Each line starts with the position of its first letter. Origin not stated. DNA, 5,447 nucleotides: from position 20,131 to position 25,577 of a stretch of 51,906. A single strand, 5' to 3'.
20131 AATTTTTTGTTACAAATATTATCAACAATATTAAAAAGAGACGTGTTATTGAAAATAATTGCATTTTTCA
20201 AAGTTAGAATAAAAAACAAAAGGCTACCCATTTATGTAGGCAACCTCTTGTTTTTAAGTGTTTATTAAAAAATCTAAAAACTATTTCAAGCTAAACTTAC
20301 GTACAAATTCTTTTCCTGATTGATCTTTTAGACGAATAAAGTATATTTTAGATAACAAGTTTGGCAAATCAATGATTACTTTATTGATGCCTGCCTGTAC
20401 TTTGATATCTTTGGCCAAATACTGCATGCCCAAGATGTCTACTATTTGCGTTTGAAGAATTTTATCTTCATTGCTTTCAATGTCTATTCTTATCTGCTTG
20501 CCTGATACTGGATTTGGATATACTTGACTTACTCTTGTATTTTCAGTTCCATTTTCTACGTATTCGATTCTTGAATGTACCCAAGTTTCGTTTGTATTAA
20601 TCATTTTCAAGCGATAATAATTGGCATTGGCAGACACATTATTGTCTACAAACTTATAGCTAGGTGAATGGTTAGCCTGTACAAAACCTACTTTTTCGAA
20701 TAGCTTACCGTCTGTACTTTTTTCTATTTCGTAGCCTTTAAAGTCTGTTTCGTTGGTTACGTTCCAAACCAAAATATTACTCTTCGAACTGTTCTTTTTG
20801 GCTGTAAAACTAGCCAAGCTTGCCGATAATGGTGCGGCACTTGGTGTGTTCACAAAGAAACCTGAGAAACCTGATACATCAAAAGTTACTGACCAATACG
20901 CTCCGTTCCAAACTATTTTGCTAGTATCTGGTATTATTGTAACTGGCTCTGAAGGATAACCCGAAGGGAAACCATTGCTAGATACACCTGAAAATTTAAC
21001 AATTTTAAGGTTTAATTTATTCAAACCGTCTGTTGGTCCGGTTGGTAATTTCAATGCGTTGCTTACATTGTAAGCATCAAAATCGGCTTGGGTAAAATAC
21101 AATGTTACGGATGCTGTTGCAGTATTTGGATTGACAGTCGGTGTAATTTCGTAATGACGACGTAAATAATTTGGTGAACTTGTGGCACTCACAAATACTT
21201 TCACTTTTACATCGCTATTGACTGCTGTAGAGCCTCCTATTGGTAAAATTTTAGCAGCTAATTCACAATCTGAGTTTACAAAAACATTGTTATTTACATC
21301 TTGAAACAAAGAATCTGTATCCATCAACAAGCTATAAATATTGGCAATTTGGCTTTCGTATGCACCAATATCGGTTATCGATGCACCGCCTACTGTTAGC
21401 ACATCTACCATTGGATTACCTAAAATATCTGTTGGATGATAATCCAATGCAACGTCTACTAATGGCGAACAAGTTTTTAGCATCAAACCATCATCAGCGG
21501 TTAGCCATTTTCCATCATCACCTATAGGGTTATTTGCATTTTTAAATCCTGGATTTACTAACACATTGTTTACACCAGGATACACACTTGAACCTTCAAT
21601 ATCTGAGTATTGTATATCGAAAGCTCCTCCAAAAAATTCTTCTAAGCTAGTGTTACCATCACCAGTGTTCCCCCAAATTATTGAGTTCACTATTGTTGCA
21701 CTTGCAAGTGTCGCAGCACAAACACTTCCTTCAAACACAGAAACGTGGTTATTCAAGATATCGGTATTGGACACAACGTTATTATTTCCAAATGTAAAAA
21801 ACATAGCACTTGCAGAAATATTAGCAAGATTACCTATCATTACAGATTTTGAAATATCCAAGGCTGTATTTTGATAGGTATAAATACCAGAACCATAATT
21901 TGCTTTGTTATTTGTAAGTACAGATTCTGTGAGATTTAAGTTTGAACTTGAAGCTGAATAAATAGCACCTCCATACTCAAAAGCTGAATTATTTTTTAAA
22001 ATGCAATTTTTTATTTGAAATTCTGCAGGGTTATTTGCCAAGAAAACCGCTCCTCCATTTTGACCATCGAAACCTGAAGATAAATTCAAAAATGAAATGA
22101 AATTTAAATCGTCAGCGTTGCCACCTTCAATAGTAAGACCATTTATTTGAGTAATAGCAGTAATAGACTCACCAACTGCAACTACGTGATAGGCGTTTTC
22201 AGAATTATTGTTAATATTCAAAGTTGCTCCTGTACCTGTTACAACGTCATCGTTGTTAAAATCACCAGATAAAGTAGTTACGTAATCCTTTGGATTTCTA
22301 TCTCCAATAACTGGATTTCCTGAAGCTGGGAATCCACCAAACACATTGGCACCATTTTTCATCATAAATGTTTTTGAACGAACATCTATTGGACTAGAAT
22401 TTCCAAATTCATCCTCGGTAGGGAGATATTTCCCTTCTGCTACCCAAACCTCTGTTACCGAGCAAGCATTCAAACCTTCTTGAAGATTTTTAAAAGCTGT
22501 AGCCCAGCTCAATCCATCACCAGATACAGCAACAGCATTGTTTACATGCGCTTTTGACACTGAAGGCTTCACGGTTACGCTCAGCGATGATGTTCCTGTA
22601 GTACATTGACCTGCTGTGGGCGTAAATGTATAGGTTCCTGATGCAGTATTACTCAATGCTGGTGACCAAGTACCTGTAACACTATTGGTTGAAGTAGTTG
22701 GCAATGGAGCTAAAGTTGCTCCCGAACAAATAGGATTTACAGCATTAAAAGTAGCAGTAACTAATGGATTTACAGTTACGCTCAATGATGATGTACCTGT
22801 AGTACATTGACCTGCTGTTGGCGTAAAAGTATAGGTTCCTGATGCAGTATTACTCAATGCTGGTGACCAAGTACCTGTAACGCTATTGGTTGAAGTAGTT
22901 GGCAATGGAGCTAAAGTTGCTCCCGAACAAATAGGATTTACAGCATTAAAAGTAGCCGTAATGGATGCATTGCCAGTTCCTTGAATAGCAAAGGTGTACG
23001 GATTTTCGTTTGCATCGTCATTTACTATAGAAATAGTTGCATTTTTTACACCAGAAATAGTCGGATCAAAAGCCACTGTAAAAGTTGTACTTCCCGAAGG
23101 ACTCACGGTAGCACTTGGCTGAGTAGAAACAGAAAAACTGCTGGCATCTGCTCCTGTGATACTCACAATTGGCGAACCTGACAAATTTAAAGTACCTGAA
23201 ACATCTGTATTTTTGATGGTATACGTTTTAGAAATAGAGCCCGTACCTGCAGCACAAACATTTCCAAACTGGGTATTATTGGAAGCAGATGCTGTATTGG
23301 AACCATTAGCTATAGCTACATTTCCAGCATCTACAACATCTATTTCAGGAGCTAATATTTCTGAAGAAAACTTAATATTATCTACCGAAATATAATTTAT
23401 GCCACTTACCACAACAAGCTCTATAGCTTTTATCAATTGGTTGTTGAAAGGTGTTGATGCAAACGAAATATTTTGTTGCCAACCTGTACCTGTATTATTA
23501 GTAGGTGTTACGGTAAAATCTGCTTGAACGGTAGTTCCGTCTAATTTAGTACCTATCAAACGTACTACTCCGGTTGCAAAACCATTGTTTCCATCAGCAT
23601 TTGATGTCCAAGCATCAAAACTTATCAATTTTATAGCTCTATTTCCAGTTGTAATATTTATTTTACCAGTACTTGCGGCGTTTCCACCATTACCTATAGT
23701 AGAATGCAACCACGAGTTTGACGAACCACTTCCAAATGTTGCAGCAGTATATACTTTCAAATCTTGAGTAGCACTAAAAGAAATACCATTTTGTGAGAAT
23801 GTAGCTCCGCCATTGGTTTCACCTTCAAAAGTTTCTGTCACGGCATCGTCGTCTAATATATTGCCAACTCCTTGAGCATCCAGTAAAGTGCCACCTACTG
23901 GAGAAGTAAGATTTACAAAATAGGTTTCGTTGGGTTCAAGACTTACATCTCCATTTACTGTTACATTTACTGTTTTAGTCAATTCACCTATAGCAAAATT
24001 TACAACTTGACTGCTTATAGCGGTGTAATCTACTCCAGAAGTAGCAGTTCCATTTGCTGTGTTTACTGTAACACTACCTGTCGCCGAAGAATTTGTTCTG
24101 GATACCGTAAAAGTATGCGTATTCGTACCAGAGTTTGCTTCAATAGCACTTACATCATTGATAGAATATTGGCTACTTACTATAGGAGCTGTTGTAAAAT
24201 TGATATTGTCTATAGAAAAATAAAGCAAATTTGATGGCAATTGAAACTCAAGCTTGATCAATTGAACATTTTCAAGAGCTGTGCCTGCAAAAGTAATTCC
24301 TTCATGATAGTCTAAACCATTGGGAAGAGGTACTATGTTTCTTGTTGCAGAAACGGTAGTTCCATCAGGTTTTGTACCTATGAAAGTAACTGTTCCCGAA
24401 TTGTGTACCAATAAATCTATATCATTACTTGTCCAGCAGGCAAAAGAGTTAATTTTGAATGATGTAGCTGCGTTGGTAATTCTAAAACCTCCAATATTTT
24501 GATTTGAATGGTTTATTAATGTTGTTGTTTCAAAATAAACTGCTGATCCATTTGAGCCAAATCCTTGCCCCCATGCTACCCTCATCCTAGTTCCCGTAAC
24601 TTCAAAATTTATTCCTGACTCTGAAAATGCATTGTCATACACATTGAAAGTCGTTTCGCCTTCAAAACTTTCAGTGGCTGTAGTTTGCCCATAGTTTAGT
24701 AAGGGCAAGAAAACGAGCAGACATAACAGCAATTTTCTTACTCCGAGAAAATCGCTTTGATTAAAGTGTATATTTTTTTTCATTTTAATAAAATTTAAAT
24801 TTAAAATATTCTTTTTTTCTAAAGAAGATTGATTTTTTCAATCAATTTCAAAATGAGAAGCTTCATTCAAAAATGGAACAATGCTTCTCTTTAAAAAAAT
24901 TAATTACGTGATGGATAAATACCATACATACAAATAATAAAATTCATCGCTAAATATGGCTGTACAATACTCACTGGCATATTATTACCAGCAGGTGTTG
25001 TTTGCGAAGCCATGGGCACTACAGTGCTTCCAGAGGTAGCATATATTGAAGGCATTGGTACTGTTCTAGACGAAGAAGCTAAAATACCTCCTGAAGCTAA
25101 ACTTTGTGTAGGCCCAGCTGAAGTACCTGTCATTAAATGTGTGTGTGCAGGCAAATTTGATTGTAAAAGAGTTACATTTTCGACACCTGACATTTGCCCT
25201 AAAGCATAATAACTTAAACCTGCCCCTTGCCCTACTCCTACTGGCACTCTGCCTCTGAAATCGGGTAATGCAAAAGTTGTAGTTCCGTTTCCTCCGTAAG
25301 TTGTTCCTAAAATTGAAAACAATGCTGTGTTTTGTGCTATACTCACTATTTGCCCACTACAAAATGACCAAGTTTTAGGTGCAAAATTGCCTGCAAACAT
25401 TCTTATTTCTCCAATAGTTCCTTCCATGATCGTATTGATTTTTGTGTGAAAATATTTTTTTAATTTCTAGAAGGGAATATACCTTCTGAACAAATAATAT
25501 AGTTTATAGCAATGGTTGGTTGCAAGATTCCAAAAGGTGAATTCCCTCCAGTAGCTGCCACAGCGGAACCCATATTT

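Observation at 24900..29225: Divergent oxygenase / sulfotransferase / tail-collar island: candidate undescribed protein-modification or surface-fibre system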

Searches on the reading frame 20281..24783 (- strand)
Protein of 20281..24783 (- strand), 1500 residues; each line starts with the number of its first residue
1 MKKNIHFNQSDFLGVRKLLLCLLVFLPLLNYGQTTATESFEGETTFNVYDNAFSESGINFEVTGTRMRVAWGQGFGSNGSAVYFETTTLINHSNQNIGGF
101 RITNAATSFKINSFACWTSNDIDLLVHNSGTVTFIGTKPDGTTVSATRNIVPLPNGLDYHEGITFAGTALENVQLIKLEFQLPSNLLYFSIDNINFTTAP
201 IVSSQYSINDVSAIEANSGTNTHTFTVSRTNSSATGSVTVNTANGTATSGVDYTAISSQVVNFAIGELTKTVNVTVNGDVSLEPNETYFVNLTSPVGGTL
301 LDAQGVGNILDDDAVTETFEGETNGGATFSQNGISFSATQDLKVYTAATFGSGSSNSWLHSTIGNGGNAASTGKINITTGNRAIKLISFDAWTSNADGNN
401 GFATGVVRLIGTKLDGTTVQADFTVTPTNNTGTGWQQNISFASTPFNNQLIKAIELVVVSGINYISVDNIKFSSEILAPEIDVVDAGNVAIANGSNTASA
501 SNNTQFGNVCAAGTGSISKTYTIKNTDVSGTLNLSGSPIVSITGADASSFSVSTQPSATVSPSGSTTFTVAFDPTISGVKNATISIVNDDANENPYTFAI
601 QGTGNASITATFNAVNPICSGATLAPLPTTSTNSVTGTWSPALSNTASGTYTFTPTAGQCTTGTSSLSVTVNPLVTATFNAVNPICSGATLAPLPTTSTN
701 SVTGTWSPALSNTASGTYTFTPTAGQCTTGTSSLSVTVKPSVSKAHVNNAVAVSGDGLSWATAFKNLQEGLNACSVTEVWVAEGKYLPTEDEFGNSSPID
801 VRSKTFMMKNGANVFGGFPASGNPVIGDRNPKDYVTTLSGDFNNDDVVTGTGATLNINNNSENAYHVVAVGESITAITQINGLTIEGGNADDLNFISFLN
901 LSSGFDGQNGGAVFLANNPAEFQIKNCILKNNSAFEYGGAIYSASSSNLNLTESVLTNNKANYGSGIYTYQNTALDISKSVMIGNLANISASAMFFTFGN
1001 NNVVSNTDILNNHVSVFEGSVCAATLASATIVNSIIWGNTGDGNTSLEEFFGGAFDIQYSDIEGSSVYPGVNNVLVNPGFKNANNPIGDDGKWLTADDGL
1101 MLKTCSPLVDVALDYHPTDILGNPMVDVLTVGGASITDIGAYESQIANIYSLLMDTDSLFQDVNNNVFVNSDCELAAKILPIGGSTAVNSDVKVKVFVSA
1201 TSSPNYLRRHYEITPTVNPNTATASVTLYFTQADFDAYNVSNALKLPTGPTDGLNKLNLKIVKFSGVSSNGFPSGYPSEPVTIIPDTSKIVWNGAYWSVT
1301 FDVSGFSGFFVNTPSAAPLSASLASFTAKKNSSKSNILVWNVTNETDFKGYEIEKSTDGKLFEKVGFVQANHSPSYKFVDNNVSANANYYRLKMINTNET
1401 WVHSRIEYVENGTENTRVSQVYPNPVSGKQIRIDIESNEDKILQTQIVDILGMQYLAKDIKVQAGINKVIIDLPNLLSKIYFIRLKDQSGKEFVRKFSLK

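Call 3: search_protein_families(library=pfam, proteins=[window:20281-24783:-], max_evalue=0.01)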
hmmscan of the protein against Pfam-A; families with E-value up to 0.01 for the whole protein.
window:20281-24783:- (1500 aa): 5 families
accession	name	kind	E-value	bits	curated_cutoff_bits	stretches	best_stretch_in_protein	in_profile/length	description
PF03160.20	Calx-beta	-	1.4e-13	51.3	27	1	219-299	20-101/119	Calx-beta domain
PF18962.6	Por_Secre_tail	-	5.8e-08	33.4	27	1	1421-1497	1-73/75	Secretion system C-terminal sorting domain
PF22073.2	Cep192_D4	-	3.8e-05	24.3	35.5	1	516-604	21-111/112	Cep192 domain 4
PF15780.11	ASH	-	0.00081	20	27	1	545-592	48-94/98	Abnormal spindle-like microcephaly-assoc'd, ASPM-SPD-2-Hydin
PF22544.2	HYDIN_VesB_CFA65-like_Ig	-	0.00097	19.8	25.5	1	515-602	19-99/100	HYDIN/CFA65/VesB-like, Ig-like domain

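Call 4: search_protein_families(library=ncbifam, proteins=[window:20281-24783:-], max_evalue=0.01)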
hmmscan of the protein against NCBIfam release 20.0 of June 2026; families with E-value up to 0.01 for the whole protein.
window:20281-24783:- (1500 aa): 2 families
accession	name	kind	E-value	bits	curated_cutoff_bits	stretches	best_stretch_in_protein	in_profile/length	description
NF012200.0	choice_anch_D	domain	7e-15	55.5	45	1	481-593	3-108/108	choice-of-anchor D domain-containing protein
TIGR04183.1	Por_Secre_tail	domain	7.2e-06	25.9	23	1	1421-1497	1-69/72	T9SS type A sorting domain-containing protein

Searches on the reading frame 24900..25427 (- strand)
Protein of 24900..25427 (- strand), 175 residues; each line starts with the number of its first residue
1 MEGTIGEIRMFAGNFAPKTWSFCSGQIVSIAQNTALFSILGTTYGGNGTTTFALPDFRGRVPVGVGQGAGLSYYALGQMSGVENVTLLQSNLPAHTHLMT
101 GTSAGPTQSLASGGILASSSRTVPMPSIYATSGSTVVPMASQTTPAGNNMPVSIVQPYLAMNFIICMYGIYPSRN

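Call 3: search_protein_families(library=pfam, proteins=[window:24900-25427:-], max_evalue=0.01)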
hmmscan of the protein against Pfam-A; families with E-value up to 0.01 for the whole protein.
window:24900-25427:- (175 aa): 1 family
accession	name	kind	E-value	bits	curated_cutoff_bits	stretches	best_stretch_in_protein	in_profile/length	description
PF07484.17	Collar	-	3.7e-28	97.7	24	1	6-62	1-57/57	Phage Tail Collar Domain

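Call 4: search_protein_families(library=ncbifam, proteins=[window:24900-25427:-], max_evalue=0.01)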
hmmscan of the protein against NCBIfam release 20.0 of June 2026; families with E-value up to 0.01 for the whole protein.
window:24900-25427:- (175 aa): 0 families

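Call 91: search_protein_families(library=padloc, proteins=[window:24900-25427:-], max_evalue=0.001)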
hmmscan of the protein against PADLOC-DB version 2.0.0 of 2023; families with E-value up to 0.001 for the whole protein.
window:24900-25427:- (175 aa): 0 families

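Call 100: search_protein_families(library=phrogs, proteins=[window:24900-25427:-], max_evalue=0.001)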
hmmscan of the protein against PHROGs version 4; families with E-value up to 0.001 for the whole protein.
window:24900-25427:- (175 aa): 12 families
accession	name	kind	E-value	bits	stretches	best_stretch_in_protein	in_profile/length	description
phrog_9116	-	tail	7.7e-29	101.8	1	6-167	62-211/455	tail protein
phrog_8763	-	tail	1.9e-19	70.3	1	12-166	557-747/1024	tail protein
phrog_25747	-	tail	9.7e-09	34.7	1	3-104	678-773/901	tail fiber protein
phrog_8469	-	tail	1.2e-08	35.6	1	15-101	143-199/303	tail fiber protein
phrog_1858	-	tail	2.2e-08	33.5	1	5-72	140-210/1018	tail fiber protein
phrog_19618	-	tail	8.9e-08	32.5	1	6-81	139-211/387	tail collar protein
phrog_2097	-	tail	2.8e-06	27.4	1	5-121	388-481/644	tail fiber protein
phrog_327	-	tail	3.2e-06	27.7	1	5-145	303-430/618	tail protein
phrog_4924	-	tail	3.8e-06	26.1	1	23-67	599-652/1022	short tail fiber protein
phrog_523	-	tail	8.4e-05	22.5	1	5-70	488-544/673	tail collar fiber protein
phrog_1800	-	tail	0.00033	20.7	1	5-165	392-543/545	tail collar fiber protein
phrog_910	-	tail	0.00061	20.1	1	5-107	338-430/497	tail collar fiber protein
